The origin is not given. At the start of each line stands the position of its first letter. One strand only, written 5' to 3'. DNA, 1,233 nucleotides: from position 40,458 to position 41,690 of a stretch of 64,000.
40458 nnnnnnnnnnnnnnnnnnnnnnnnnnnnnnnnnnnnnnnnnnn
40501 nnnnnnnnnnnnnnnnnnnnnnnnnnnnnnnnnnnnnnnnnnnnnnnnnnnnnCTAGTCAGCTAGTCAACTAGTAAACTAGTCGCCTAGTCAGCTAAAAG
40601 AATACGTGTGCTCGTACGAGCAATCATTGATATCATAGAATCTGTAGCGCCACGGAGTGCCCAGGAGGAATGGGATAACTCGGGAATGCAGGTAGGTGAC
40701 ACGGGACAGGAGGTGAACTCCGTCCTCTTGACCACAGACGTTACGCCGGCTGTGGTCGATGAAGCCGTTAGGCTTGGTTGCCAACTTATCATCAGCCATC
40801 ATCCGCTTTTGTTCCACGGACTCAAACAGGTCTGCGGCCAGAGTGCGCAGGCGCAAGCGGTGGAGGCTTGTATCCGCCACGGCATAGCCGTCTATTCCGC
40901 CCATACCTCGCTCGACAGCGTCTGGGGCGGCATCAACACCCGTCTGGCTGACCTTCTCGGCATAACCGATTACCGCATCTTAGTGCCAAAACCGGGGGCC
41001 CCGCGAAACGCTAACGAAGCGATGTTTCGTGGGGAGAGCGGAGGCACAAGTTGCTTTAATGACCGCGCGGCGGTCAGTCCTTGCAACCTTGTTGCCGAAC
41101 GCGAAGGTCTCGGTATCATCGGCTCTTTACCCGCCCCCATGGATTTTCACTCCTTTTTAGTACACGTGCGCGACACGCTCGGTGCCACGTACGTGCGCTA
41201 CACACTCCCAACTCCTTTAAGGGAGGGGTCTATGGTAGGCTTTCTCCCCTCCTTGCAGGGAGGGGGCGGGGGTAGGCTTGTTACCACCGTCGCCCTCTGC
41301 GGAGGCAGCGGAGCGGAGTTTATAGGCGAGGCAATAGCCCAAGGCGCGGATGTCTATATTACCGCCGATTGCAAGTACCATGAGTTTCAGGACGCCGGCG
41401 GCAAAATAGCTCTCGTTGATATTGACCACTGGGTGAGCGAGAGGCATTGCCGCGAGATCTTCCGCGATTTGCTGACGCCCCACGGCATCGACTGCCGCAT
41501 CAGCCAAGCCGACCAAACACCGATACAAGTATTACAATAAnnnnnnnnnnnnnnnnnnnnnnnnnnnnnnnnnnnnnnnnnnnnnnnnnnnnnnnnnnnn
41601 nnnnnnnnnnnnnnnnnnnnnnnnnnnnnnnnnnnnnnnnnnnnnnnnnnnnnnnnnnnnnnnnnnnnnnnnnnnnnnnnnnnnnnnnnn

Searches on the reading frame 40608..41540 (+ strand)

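Call 11: search_protein_families(library=pfam, proteins=[window:40608-41540:+])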
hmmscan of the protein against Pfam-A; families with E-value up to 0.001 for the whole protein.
window:40608-41540:+ (310 aa): 1 family
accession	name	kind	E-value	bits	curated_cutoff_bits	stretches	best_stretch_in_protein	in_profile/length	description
PF01784.24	DUF34_NIF3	-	6.9e-70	236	23.4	1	1-301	1-252/256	Duf34/NIF3 (NGG1p interacting factor 3)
